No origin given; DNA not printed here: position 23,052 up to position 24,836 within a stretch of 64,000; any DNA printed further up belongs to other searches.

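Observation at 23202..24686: Orphan 494-aa protein with a C-terminal PD-(D/E)xK-like motif as the lead gene of the R-M cassette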

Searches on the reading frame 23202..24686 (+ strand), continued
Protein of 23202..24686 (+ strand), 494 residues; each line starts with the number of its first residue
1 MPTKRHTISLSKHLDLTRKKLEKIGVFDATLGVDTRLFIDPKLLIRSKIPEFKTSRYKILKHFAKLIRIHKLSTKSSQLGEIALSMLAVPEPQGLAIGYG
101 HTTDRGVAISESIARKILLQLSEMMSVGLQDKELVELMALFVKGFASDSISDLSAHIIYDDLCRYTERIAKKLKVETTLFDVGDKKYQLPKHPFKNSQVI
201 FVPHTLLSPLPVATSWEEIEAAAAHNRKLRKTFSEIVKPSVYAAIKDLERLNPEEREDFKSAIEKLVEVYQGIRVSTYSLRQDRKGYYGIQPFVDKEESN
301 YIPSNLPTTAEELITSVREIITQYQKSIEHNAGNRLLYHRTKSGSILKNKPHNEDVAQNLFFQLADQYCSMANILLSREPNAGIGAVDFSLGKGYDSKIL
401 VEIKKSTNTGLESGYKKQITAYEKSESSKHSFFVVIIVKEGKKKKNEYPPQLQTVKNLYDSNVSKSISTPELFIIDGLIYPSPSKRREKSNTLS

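Call 27: predict_structure(alignment_id=A1)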
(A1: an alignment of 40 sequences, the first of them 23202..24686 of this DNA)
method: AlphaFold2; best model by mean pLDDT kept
length: 494 residues; sequences in the alignment: 40
mean_pLDDT: 84.0   pTM: 0.84
mean pLDDT of the five models: 84.0, 83.5, 82.5, 81.8, 78.6
residues with pLDDT >= 90: 269; 70-90: 144; 50-70: 36; < 50: 45
segments of 3 or more residues with pLDDT < 50: 100-105, 212-244, 380-385
pLDDT, mean of each block of 10 residues (from residue 1): 80 96 95 86 92 97 96 93 94 79 58 91 88 84 77 94 98 98 95 93 91 41 44 45 55 81 80 86 91 93 92 95 97 95 91 91 94 83 59 81 90 83 71 92 72 93 92 94 71 58
secondary structure, 60 per line:
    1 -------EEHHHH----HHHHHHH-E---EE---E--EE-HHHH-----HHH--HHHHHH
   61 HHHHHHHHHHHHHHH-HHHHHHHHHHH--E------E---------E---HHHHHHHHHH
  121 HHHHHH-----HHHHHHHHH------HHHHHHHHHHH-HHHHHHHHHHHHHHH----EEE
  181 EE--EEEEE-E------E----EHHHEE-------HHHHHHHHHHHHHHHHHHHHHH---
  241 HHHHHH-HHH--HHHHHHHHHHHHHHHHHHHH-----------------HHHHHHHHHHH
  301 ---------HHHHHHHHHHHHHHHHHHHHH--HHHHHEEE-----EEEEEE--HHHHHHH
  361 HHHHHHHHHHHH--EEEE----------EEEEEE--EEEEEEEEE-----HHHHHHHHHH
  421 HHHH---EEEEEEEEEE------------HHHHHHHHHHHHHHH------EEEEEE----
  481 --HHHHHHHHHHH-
elements in order: H10-13 H18-24 H41-44 H55-75 H77-87 H111-126 H132-140 H147-157 H159-173 E178-182 E185-189 H216-237 H241-246 H253-272 H290-300 H310-330 H333-337 E338-340 E346-351 H354-372 E375-378 E389-394 E397-405 H411-424 E428-437 H450-464 E471-476 H483-493

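Call 30: fold_search(model_id=the predicted structure, library=pdb)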
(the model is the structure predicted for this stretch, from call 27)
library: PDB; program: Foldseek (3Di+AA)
matches with E <= 10: 312; with E <= 0.001: 0
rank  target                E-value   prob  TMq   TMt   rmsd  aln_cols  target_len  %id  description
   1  9bgk_F                2.0e-02  0.18  0.15  0.08  22.7       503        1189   10  Structure of V.cholera DdmDE (2D:1E) in complex with DNA (released 2024-10-23)
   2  9yhn                  3.2e-02  0.18  0.14  0.10  25.4       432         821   11  Hna Monomer (released 2025-12-10)
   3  4fym_C                4.2e-02  0.57  0.18  0.32  10.4       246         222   11  Crystal structure of Plasmodium falciparum orotate phosphoribosyltransferase (released 2013-08-07)
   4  5liq_B                6.5e-02  0.21  0.18  0.16  24.6       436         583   12  The structure of C160S,C508S,C578S mutant of Nt.BspD6I nicking endonuclease at 0.185 nm resolution . (released 2017-08-02)
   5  7d90_A                6.5e-02  0.10  0.12  0.08  26.7       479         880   10  human potassium-chloride co-transporter KCC3 (released 2020-12-30)
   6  4fym_B                7.6e-02  0.44  0.18  0.32  10.0       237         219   11  Crystal structure of Plasmodium falciparum orotate phosphoribosyltransferase (released 2013-08-07)
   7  9pcp_Q                7.6e-02  0.10  0.12  0.10  29.9       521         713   12  NER dual incision complex - NoG (released 2026-04-01)
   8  7aio_B                1.1e-01  0.08  0.12  0.07  24.3       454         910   10  Structure of Human Potassium Chloride Transporter KCC3 S45D/T940D/T997D in NaCl (Subclass) (released 2021-06-02)
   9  4dap                  2.2e-01  0.69  0.19  0.35   5.4       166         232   11  The structure of Escherichia coli SfsA (released 2013-08-14)
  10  5csl_B                2.2e-01  0.08  0.16  0.05  25.4       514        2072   11  Crystal structure of the 500 kD yeast acetyl-CoA carboxylase holoenzyme dimer (released 2015-10-28)
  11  9c6q_C                2.5e-01  0.08  0.15  0.08  21.3       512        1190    9  Structure of V. cholerae monomeric DdmD bound with ssDNA (released 2024-08-21)
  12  2o3s_A                3.6e-01  0.11  0.12  0.20  15.8       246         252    7  Structural Basis for Formation and Hydrolysis of Calcium Messenger Cyclic ADP-ribose by Human CD38 (released 2006-12-12)
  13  7et0_A                3.8e-01  0.38  0.16  0.12   6.8       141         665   18  Crystal structure of the complex formed by Wolbachia cytoplasmic incompatibility factors CinA and CinB from wPip (released 2021-11-10)
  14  4fym_D                4.0e-01  0.21  0.18  0.32  10.2       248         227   11  Crystal structure of Plasmodium falciparum orotate phosphoribosyltransferase (released 2013-08-07)
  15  4fym_E                4.2e-01  0.18  0.18  0.32  10.3       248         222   11  Crystal structure of Plasmodium falciparum orotate phosphoribosyltransferase (released 2013-08-07)
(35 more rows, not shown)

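Call 34: search_protein_families(library=pfam, alignment_id=A1, max_evalue=1)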
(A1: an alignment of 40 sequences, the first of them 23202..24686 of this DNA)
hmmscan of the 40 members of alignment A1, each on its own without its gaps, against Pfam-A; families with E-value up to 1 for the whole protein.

A. member 1, window:23202-24686:+ (494 aa): 2 families
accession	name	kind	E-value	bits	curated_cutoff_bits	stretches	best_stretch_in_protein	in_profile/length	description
PF22488.1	Class_2_docking_dom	-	0.14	13.1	27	1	397-417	4-24/28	Class 2 C-terminal docking domain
PF13926.11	DUF4211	-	0.14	12.8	27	1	220-278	20-80/137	Domain of unknown function (DUF4211)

B. families by the number of members that match (of 40 scanned): 45 families (the first 25 are shown)
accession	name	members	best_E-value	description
PF22488.1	Class_2_docking_dom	6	0.031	Class 2 C-terminal docking domain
PF01939.22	NucS_C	5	0.00034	Endonuclease NucS C-terminal domain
PF07788.17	PDDEXK_10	5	0.0012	PD-(D/E)XK nuclease superfamily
PF07833.16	Cu_amine_oxidN1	4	0.0018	Copper amine oxidase N-terminal domain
PF14082.12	SduA_C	4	0.0027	Shedu protein SduA, C-terminal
PF15650.12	Tox-REase-9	4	0.033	Restriction endonuclease fold toxin 9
PF17241.8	Retrotran_gag_4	2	0.053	Ty5 Gag N-terminal region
PF21103.3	PH1_SSRP1-like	1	0.002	SSRP1 PH domain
PF11985.13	Phage_Mu_Gp27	1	0.002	Bacteriophage Mu, Gp27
PF04313.20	HSDR_N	1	0.0034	Type I restriction enzyme R protein N terminus (HSDR_N)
PF15188.11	CCDC-167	1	0.0095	Coiled-coil domain-containing protein 167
PF04934.19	Med6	1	0.011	MED6 mediator sub complex component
PF05823.17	Gp-FAR-1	1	0.013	Nematode fatty acid retinoid binding protein (Gp-FAR-1)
PF05633.16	ROH1-like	1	0.018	Protein ROH1-like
PF21918.1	cas_Cpf1_2nd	1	0.019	CRISPR-associated endonuclease Cpf1 REC2 domain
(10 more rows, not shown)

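Call 35: search_protein_families(library=padloc, alignment_id=A1, max_evalue=0.01)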
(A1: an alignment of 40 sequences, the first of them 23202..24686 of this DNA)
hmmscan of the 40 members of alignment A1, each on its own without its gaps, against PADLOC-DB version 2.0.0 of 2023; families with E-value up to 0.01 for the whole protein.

A. member 1, window:23202-24686:+ (494 aa): 2 families
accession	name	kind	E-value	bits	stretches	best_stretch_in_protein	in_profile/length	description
PDLC04597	PDC-M36A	-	1.4e-11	41.9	1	31-211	28-214/457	-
PDLC02954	RT_VIII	-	0.0043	14.7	1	416-467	23-73/323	-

B. families by the number of members that match (of 40 scanned): 10 families
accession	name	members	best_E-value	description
PDLC04597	PDC-M36A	40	4.9e-17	-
PDLC04598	PDC-M36A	2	3.8e-05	-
PDLC04583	PDC-M33B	2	0.00013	-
PDLC03853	LmuA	2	0.00052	-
PDLC00944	Cas4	1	0.0012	Cas4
PDLC00966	Cas8a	1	0.003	"CRISPR-associated protein Cas8b1/Cst1, subtype I-B/TNEAP"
PDLC04660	PDC-M46A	1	0.0037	-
PDLC02954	RT_VIII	1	0.0043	-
PDLC04205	HEC-01B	1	0.0068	-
PDLC04949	PDC-S19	1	0.0077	-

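Call 36: search_protein_representatives(alignment_id=A1)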
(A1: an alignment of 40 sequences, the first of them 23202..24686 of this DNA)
Query: 40 sequences, 481 profile positions. Proteins with E-value up to 0.001 (for the whole library): 3797; up to 1e-10: 2303; up to 1e-30: 919. The best 150 are listed.
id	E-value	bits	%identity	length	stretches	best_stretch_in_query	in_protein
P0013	6.0e-205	697.7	-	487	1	2-481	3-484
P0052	2.1e-189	646.4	-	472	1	2-481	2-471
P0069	1.0e-178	611.2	-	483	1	2-480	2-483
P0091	1.3e-163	561.4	-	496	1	5-480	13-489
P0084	1.8e-163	560.9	-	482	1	3-480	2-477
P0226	2.3e-160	550.7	-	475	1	5-481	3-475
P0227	3.3e-156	536.9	-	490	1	3-481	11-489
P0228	1.3e-155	535.0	-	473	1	4-481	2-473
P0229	7.5e-155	532.5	-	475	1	3-480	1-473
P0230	1.4e-154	531.6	-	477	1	4-481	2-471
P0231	4.9e-154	529.8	-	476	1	4-481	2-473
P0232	1.5e-153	528.2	-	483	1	4-480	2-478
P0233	2.9e-153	527.2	-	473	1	2-481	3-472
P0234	5.2e-153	526.4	-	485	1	4-480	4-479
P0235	2.0e-152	524.5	-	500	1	2-480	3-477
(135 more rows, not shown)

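Call 39: search_protein_families(library=pfam, alignment_id=A2, max_evalue=0.00001)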
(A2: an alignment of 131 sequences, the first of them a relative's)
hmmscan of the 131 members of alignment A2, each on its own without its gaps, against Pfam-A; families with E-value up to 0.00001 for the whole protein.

A. member 1, L005:5014-6030:+ (338 aa): 1 family
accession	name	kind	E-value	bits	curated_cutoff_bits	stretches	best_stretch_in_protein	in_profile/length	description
PF01207.24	Dus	-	5.6e-64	216.6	20.4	1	20-330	2-303/311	Dihydrouridine synthase (Dus)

B. families by the number of members that match (of 131 scanned): 114 families (the first 25 are shown)
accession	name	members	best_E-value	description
PF04851.21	ResIII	5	9.4e-43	Type III restriction enzyme, res subunit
PF00330.25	Aconitase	4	3.5e-135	Aconitase family (aconitate hydratase)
PF02384.22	N6_Mtase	4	3.2e-73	N-6 DNA Methylase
PF00239.26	Resolvase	4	3.6e-36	Resolvase, N terminal domain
PF00694.25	Aconitase_C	4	4.7e-30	Aconitase C-terminal domain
PF12161.14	HsdM_N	4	2e-14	HsdM N-terminal domain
PF07669.17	Eco57I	4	2e-12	Eco57I restriction-modification methylase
PF13548.11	DUF4126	3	1.2e-51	Domain of unknown function (DUF4126)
PF01420.25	Methylase_S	3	6.3e-50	Type I restriction modification DNA specificity domain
PF00270.35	DEAD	3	2.2e-13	DEAD/DEAH box helicase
PF01170.24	UPF0020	3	1e-09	RMKL-like, methyltransferase domain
PF00285.26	Citrate_synt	2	2.3e-124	Citrate synthase, C-terminal domain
PF09848.15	SLFN-g3_helicase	2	3e-100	Schlafen group 3, DNA/RNA helicase domain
PF02779.29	Transket_pyr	2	3.4e-49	Transketolase, pyrimidine binding domain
PF01761.26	DHQ_synthase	2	1.6e-43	3-dehydroquinate synthase N-terminal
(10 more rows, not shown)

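Call 40: search_protein_families(library=padloc, alignment_id=A2, max_evalue=0.00001)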
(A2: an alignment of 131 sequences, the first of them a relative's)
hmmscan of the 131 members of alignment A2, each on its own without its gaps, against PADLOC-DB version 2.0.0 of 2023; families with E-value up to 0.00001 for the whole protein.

A. member 1, L005:5014-6030:+ (338 aa): 0 families

B. families by the number of members that match (of 131 scanned): 313 families (the first 25 are shown)
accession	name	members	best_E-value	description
PDLC03624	REase_MTase_IIG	7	6.1e-32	Type IIG restriction enzyme-methyltransferase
PDLC03025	MTase_I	4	1.1e-199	Type I methyltransferase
PDLC03021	MTase_I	4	6.7e-179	Type I methyltransferase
PDLC03083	Specificity_I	4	2.7e-91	Type I specificity subunit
PDLC03026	MTase_I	4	2e-80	Type I methyltransferase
PDLC03036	MTase_I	4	5.9e-73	Type I methyltransferase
PDLC04134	mad2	4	5.1e-72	mads_2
PDLC03022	MTase_I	4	3.6e-33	Type I methyltransferase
PDLC03031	MTase_I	4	4e-31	Type I methyltransferase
PDLC03318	MTase_II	4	5.2e-31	Type II methyltransferase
PDLC03018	MTase_I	4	1.4e-28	Type I methyltransferase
PDLC03035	MTase_I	4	3.1e-28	Type I methyltransferase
PDLC03218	MTase_II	4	4.5e-27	Type II methyltransferase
PDLC03029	MTase_I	4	3e-25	Type I methyltransferase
PDLC03027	MTase_I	4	1.9e-24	Type I methyltransferase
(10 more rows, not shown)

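Call 54: search_dna_similar(query=window:23202-24686:+, collection=phages, mode=protein, max_rows=15)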
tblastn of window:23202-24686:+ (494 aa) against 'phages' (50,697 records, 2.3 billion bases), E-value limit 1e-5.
No match.

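Call 55: search_dna_similar(query=window:23202-24686:+, collection=plasmids, mode=protein, max_rows=20)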
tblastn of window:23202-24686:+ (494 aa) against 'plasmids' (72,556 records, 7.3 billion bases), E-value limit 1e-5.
Records with a match: 11; places in all: 11; records where one place covers at least 80% of the query: 3.
Best place of each record, by identity: <60% 11.
By first word of the organism name: Sinorhizobium 5; Rhodobacter 1; Nitrosospira 1; Legionella 1; Calothrix 1; Roseomonas 1; Bacillus 1.
By predicted mobility (MOB-suite, as given by PLSDB): conjugative 6; non-mobilizable 4; mobilizable 1.
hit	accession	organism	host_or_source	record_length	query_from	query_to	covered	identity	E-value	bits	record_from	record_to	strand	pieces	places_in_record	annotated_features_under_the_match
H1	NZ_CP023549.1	Rhodobacter sp. CZR27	cell culture,paddy soil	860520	5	433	87%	31.6%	2e-53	201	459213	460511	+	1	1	hypothetical protein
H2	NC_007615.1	Nitrosospira multiformis ATCC 25196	-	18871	1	487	99%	26.6%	2e-44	174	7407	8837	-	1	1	hypothetical protein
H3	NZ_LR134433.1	Legionella adelaidensis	environmental,Cooling tower water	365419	5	433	87%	27.7%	1e-30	134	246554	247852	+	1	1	hypothetical protein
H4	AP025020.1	Calothrix sp. PCC 7716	-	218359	27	413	78%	25.3%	2e-14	84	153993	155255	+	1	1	hypothetical protein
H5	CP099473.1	Roseomonas mucosa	Human skin,single cell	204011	10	208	40%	24.0%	3e-8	64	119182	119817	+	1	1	hypothetical protein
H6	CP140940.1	Sinorhizobium meliloti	Medicago lupulina,whole organism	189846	10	208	40%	23.5%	2e-9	68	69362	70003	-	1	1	hypothetical protein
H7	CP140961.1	Sinorhizobium meliloti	Medicago lupulina,whole organism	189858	10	208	40%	23.5%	2e-9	68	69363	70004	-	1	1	hypothetical protein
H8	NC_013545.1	Sinorhizobium meliloti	isolated from an indigenous ...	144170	10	208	40%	23.5%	3e-9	67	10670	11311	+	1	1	hypothetical protein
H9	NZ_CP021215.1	Sinorhizobium meliloti RU11/001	-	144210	10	208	40%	23.5%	3e-9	67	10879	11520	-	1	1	hypothetical protein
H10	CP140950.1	Sinorhizobium meliloti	Medicago lupulina,whole organism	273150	12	208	40%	23.7%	3e-9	67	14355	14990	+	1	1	hypothetical protein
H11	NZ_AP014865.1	Bacillus thuringiensis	-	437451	312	433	25%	32.8%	3e-9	67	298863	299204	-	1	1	hypothetical protein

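Call 56: get_annotated_region(hit=H2, flank=6000)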
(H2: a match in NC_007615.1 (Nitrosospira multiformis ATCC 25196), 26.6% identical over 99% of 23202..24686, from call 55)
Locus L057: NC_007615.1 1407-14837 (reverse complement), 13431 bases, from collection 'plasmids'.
description: Nitrosospira multiformis ATCC 25196 plasmid 1, complete sequence
organism: Nitrosospira multiformis ATCC 25196 (NCBI taxid 323848)
taxonomy: Bacteria; Pseudomonadota; Betaproteobacteria; Nitrosomonadales; Nitrosomonadaceae; Nitrosospira; Nitrosospira multiformis; Nitrosospira multiformis ATCC 25196
host: -; source: -; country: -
typing (MOB-suite, as given by PLSDB): conjugative; replicon rep_cluster_894; relaxase MOBP; mating-pair formation MPF_T
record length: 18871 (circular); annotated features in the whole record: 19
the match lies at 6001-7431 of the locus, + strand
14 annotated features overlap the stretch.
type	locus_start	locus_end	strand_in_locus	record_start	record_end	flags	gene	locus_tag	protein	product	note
CDS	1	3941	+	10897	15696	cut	-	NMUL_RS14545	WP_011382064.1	RHS repeat-associated core domain-containing protein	-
CDS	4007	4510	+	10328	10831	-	-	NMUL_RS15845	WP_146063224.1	hypothetical protein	-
CDS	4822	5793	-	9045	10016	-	-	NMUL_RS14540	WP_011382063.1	tyrosine-type recombinase/integrase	GO:0015074 - DNA integration [Evidence IEA]; GO:0006310 - DNA recombination [Evidence IEA]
CDS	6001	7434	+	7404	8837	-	-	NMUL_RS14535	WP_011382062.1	hypothetical protein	-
CDS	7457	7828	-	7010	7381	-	-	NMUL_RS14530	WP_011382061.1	XRE family transcriptional regulator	-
CDS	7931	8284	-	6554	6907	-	-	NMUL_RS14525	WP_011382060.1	helix-turn-helix transcriptional regulator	-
CDS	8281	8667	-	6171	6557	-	-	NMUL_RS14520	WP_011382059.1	type II toxin-antitoxin system RelE/ParE family toxin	-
CDS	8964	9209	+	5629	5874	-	-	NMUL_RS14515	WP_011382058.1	type II toxin-antitoxin system Phd/YefM family antitoxin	-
CDS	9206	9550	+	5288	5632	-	-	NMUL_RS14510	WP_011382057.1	type II toxin-antitoxin system RelE/ParE family toxin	GO:0030541 - plasmid partitioning [Evidence IEA]; GO:0051290 - protein heterotetramerization [Evidence IEA]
CDS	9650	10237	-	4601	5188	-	-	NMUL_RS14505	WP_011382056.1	hypothetical protein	-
CDS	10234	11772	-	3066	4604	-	-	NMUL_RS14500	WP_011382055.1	TraM recognition domain-containing protein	-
CDS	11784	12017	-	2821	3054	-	-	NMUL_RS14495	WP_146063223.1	hypothetical protein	-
CDS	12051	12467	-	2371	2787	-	-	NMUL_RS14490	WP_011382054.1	hypothetical protein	-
CDS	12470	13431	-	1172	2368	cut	-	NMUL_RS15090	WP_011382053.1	relaxase/mobilization nuclease domain-containing protein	-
